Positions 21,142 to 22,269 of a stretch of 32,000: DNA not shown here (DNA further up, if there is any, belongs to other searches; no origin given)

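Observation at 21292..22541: Translationally coupled HipA/PI3-4K-like kinase + DUF3037 two-gene cassette of unknown function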

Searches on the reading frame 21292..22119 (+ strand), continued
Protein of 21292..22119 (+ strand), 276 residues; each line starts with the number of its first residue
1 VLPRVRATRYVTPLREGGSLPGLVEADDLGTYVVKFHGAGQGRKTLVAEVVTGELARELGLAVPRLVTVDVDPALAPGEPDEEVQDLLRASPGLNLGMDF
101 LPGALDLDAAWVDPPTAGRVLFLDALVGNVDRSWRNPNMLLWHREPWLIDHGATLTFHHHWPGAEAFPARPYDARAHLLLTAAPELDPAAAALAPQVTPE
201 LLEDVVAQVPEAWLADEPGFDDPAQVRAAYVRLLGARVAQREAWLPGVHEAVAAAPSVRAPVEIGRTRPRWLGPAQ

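Call 39: search_dna_similar(query=window:21292-22119:+, collection=plasmids, mode=protein, max_evalue=0.01, max_rows=30)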
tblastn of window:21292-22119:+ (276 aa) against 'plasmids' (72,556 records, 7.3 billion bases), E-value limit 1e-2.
Records with a match: 9; places in all: 9; records where one place covers at least 80% of the query: 7.
Best place of each record, by identity: <60% 9.
By first word of the organism name: Streptomyces 3; Nonomuraea 1; Parabacteroides 1; Bacteroides 1; Chondrinema 1; Pseudorhodobacter 1; Shinella 1.
By predicted mobility (MOB-suite, as given by PLSDB): non-mobilizable 7; mobilizable 2.
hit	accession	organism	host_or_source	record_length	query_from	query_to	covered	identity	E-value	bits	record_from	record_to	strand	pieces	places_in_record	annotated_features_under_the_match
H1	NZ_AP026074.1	Streptomyces nigrescens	-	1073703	2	245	88%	59.1%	2e-72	248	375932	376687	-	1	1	none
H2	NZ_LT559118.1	Nonomuraea gerenzanensis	-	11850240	1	245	89%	58.3%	2e-75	256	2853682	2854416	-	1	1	none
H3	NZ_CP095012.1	Streptomyces sp. 2P-4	cell culture,mudflats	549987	1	246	89%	50.2%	5e-63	221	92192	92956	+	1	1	HipA family kinase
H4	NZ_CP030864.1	Streptomyces globosus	cell culture,environment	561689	1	246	89%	50.2%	5e-63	221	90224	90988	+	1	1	HipA family kinase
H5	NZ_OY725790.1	Parabacteroides distasonis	-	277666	2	245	88%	46.6%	2e-57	204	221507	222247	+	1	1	HipA family kinase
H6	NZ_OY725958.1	Bacteroides finegoldii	-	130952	2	245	88%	44.9%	6e-58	206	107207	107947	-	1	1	HipA family kinase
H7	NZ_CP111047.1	Chondrinema litorale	Seaweed,red alga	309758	5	242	86%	46.1%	1e-62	219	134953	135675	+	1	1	HipA family kinase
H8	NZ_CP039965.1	Pseudorhodobacter turbinis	single bacterial isolate,Turban shell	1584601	1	160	58%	31.1%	2e-9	65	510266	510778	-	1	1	record has no annotation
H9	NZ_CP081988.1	Shinella oryzae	cell culture,rhizosphere soil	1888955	16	152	50%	33.3%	1e-2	45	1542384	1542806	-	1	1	none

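Call 40: get_annotated_region(hit=H6, flank=6000)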
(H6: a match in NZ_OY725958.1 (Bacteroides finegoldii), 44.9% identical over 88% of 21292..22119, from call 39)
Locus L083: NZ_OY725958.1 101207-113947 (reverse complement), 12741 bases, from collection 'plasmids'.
description: Bacteroides finegoldii strain Bacteroides finegoldii TSDC17.2-1.1 plasmid 56, complete sequence
organism: Bacteroides finegoldii (NCBI taxid 338188)
taxonomy: Bacteria; Bacteroidota; Bacteroidia; Bacteroidales; Bacteroidaceae; Bacteroides; Bacteroides finegoldii
host: -; source: -; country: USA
typing (MOB-suite, as given by PLSDB): non-mobilizable
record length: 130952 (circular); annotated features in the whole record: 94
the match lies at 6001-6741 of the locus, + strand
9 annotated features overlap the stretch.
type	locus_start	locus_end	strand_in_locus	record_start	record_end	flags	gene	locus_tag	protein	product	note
CDS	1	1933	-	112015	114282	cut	-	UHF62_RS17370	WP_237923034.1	heparinase II/III family protein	-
CDS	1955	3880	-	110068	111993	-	-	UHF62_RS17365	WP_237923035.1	class A beta-lactamase-related serine hydrolase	-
CDS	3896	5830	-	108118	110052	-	-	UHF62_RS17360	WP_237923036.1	glycoside hydrolase family 127 protein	-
CDS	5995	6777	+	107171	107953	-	-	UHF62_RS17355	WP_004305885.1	HipA family kinase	-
CDS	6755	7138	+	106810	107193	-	-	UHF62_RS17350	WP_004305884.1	DUF3037 domain-containing protein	-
CDS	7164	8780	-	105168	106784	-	-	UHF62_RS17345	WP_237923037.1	hypothetical protein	-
CDS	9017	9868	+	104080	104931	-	-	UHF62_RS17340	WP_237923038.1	aldo/keto reductase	-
CDS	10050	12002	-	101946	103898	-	-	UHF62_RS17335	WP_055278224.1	glycoside hydrolase family 97 protein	-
CDS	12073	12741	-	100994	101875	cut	-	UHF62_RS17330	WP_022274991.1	AraC family transcriptional regulator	GO:0006355 - regulation of DNA-templated transcription [Evidence IEA]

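Call 41: get_annotated_region(hit=H3, flank=6000)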
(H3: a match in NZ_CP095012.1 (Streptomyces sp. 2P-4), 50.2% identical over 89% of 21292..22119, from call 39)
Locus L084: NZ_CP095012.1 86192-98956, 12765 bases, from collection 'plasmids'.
description: Streptomyces sp. 2P-4 plasmid unnamed1, complete sequence
organism: Streptomyces sp. 2P-4 (NCBI taxid 2931974)
taxonomy: Bacteria; Actinomycetota; Actinomycetes; Kitasatosporales; Streptomycetaceae; Streptomyces; Streptomyces sp. 2P-4
host: -; source: cell culture,mudflats; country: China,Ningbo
typing (MOB-suite, as given by PLSDB): non-mobilizable
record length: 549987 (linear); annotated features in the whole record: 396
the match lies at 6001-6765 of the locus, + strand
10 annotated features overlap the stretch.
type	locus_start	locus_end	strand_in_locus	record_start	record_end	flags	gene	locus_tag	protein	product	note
CDS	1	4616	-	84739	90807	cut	-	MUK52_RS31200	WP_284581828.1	beta-ketoacyl synthase N-terminal-like domain-containing protein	-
CDS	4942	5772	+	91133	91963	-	-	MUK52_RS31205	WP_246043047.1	4'-phosphopantetheinyl transferase superfamily protein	-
CDS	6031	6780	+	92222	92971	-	-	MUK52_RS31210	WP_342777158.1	HipA family kinase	-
CDS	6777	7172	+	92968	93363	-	-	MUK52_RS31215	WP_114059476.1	DUF3037 domain-containing protein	-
CDS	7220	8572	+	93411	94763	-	ccrA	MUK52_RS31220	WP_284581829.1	crotonyl-CoA carboxylase/reductase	-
CDS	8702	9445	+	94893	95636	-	-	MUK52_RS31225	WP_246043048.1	TetR/AcrR family transcriptional regulator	GO:0006355 - regulation of DNA-templated transcription [Evidence IEA]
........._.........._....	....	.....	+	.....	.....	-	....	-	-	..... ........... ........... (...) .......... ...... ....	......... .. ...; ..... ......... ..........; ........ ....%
CDS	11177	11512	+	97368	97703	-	-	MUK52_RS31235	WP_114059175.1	DUF6204 family protein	-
CDS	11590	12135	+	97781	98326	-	-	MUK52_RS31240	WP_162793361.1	DUF2087 domain-containing protein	-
CDS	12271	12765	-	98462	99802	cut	-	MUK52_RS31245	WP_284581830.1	acyltransferase domain-containing protein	-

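Call 49: find_encoding_contigs(protein=P0085, flank=8000, max_places=1)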
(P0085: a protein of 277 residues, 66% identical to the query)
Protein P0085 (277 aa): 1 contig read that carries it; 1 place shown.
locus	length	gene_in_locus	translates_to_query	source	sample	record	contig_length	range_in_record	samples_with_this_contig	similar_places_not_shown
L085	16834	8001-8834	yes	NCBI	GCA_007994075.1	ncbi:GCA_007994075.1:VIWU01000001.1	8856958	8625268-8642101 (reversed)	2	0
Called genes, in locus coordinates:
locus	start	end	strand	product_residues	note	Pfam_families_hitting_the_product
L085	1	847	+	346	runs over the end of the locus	PF08240:ADH_N, PF16912:Glu_dehyd_C, PF00107:ADH_zinc_N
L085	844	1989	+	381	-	PF02746:MR_MLE_N, PF13378:MR_MLE_C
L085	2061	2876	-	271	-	PF01381:HTH_3, PF13560:HTH_31, PF17765:MLTR_LBD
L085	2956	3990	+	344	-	PF08240:ADH_N, PF00107:ADH_zinc_N, PF13602:ADH_zinc_N_2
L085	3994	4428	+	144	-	PF02566:OsmC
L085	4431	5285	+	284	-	PF00561:Abhydrolase_1, PF12146:Hydrolase_4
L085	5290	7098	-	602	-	PF06472:ABC_membrane_2, PF05992:SbmA_BacA, PF00005:ABC_tran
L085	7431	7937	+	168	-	PF07681:DoxX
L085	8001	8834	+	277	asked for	PF20613:HipA_2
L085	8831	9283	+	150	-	PF11236:DUF3037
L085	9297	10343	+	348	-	PF01636:APH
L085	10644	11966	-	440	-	PF00067:p450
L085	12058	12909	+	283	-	PF00149:Metallophos, PF12850:Metallophos_2 (faint)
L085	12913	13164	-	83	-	PF01197:Ribosomal_L31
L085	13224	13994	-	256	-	PF01255:Prenyltransf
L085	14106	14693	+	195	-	-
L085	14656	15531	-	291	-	PF12146:Hydrolase_4 (faint), PF00561:Abhydrolase_1, PF12697:Abhydrolase_6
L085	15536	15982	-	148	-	PF13577:SnoaL_4, PF12680:SnoaL_2 (faint)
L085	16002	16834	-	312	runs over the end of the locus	PF01636:APH, PF03881:Fructosamin_kin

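Call 54: predict_structure(alignment_id=A3)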
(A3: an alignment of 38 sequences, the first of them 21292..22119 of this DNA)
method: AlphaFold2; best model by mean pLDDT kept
length: 276 residues; sequences in the alignment: 38
mean_pLDDT: 88.4   pTM: 0.87
mean pLDDT of the five models: 88.4, 87.1, 85.7, 85.0, 84.7
residues with pLDDT >= 90: 170; 70-90: 73; 50-70: 33; < 50: 0
segments of 3 or more residues with pLDDT < 50: none
pLDDT, mean of each block of 10 residues (from residue 1): 92 67 88 82 88 98 96 87 85 92 85 94 94 70 90 90 95 90 95 98 98 94 98 98 96 83 57 59
secondary structure, 60 per line:
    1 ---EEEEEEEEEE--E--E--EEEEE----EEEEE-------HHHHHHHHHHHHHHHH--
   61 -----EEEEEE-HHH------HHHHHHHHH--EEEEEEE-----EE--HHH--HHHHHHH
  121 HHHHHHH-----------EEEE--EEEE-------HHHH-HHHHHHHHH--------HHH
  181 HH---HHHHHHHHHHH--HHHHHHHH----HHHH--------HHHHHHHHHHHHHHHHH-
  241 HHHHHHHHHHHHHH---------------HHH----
elements in order: E4-13 E22-26 E31-35 H43-58 E66-71 H82-90 E93-99 H114-127 E139-142 E145-148 H156-159 H161-169 H178-182 H186-196 H199-206 H211-214 H223-239 H241-254

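Call 57: fold_search(model_id=the predicted structure, library=pdb)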
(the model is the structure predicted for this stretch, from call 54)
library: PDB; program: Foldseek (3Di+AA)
matches with E <= 10: 969; with E <= 0.001: 36
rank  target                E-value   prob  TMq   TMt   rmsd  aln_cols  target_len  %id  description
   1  3akk_A                3.6e-05  1.00  0.51  0.49   7.0       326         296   11  Crystal structure of A Helicobacter pylori proinflammatory kinase CtkA (released 2010-12-01)
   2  4hnd_B                3.6e-05  1.00  0.51  0.43   8.4       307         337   16  Crystal structure of the catalytic domain of Selenomethionine substituted human PI4KIIalpha in complex with ADP (released 2014-04-09)
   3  5wrr_A                3.6e-05  1.00  0.48  0.34   7.5       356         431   14  Crystal structure of Fam20A (released 2017-05-03)
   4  3akk_C                5.0e-05  1.00  0.50  0.49   7.5       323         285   11  Crystal structure of A Helicobacter pylori proinflammatory kinase CtkA (released 2010-12-01)
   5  3akk_B                5.3e-05  1.00  0.48  0.47   7.6       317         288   10  Crystal structure of A Helicobacter pylori proinflammatory kinase CtkA (released 2010-12-01)
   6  5wrr_B                8.2e-05  1.00  0.48  0.33   7.6       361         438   15  Crystal structure of Fam20A (released 2017-05-03)
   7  3akj_A                9.7e-05  1.00  0.45  0.45   7.1       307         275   11  Crystal structure of A Helicobacter pylori proinflammatory kinase CtkA (released 2010-12-01)
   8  3akl_A                1.1e-04  1.00  0.46  0.46   7.4       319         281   10  Crystal structure of A Helicobacter pylori proinflammatory kinase CtkA (released 2010-12-01)
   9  4kqb_B                1.1e-04  1.00  0.42  0.30   9.3       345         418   12  crystal structure of the Golgi casein kinase with Mn/ADP bound (released 2013-06-26)
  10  4kqb_A                1.2e-04  1.00  0.42  0.31   9.2       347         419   14  crystal structure of the Golgi casein kinase with Mn/ADP bound (released 2013-06-26)
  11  5yh2_C                1.4e-04  1.00  0.48  0.36   7.6       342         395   14  The structure of DrFam20C1 and hFam20A complex (released 2018-04-11)
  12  4kqa_A                1.4e-04  1.00  0.40  0.29   9.0       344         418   13  Crystal structure of the golgi casein kinase (released 2013-06-26)
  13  5yh0_B                1.4e-04  1.00  0.51  0.39   7.0       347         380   12  The structure of DrFam20C1 (released 2018-04-11)
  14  4kqa_D                1.4e-04  1.00  0.42  0.31   8.4       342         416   12  Crystal structure of the golgi casein kinase (released 2013-06-26)
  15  5yh0_D                1.6e-04  1.00  0.48  0.36   7.3       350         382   13  The structure of DrFam20C1 (released 2018-04-11)
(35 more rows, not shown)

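Call 65: search_protein_families(library=phrogs, proteins=[window:21292-22119:+], max_evalue=1)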
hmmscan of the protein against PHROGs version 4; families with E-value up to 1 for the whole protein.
window:21292-22119:+ (276 aa): 1 family
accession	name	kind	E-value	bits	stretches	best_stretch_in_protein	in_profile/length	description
phrog_3162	-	unknown function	2.1e-18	67.7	1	14-217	11-220/247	-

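Call 67: search_protein_families(library=pfam, proteins=[P0073], max_evalue=0.01)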
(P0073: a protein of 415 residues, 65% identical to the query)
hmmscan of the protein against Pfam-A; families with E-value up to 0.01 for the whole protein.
P0073 (415 aa): 2 families
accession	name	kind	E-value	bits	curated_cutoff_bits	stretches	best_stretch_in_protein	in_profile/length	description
PF11236.13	DUF3037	-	5e-39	133.6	22.6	1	295-412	1-118/118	Protein of unknown function (DUF3037)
PF20613.4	HipA_2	-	2.9e-18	66.5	27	1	14-246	8-237/240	HipA-like kinase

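Call 73: find_encoding_contigs(protein=P0001, flank=3000, max_places=2)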
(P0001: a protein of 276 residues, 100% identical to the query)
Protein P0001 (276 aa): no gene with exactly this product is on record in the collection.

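Call 77: find_related_loci(query=A3, collection=viral_contigs, flank=5000)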
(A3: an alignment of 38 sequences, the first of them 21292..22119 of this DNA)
Query A3 (276 aa) in viral_contigs; peptide patterns used: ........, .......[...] (x = any residue, [..] = any of these).
115 stretches matched a pattern, but none encodes a relative of the query by tblastn (E <= 1e-3).

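Call 81: search_protein_families(library=padloc, alignment_id=A4, max_evalue=1e-10)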
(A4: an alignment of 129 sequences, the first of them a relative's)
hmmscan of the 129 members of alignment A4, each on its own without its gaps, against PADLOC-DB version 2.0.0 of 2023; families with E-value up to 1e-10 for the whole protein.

A. member 1, L001:5356-7281:+ (642 aa): 12 families
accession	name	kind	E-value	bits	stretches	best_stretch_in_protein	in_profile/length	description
PDLC02503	BrxHI|BrxHII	-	3.5e-24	83.1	1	72-384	27-344/698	BrxHI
PDLC03960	SngC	-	1.9e-18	64.6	1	72-389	27-369/720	-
PDLC03928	PsyrT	-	3.9e-18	63.1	1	162-397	111-349/689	-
PDLC02859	DpdF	-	4.3e-15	53.1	1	281-394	311-427/545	DpdF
PDLC02864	DpdF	-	2.6e-14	50.9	1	73-394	26-340/610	DpdF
PDLC02861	DpdF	-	3.3e-14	50.1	1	274-407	225-358/611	DpdF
PDLC01439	typeIV_DinG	-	1.9e-13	48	0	217-356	333-471/575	CAS-IV-A; associated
PDLC02870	DpdF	-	1.9e-12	44.5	1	276-392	216-330/534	DpdF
PDLC01770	Cas3g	-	1.1e-11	42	0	221-393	181-353/733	-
PDLC02623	DrmD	-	4e-11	39.4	1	277-391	518-632/1040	DrmD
PDLC02855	DpdF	-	5.1e-11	39.5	1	192-388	270-475/825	DpdF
PDLC02858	DpdF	-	7.6e-11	39.3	0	80-391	163-473/504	DpdF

B. families by the number of members that match (of 129 scanned): 17 families
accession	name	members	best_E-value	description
PDLC04134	mad2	3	1.6e-17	mads_2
PDLC02503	BrxHI|BrxHII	1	3.5e-24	BrxHI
PDLC04135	mad3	1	6.8e-24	mads_3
PDLC03960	SngC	1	1.9e-18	-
PDLC03928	PsyrT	1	3.9e-18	-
PDLC02859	DpdF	1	4.3e-15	DpdF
PDLC02864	DpdF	1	2.6e-14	DpdF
PDLC02861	DpdF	1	3.3e-14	DpdF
PDLC01439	typeIV_DinG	1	1.9e-13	CAS-IV-A; associated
PDLC02510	BrxP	1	4.1e-13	BrxP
PDLC02870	DpdF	1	1.9e-12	DpdF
PDLC04140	mad8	1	7.5e-12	mads_8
PDLC01770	Cas3g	1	1.1e-11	-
PDLC01078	C3a156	1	3.9e-11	oxidoreductase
PDLC02623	DrmD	1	4e-11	DrmD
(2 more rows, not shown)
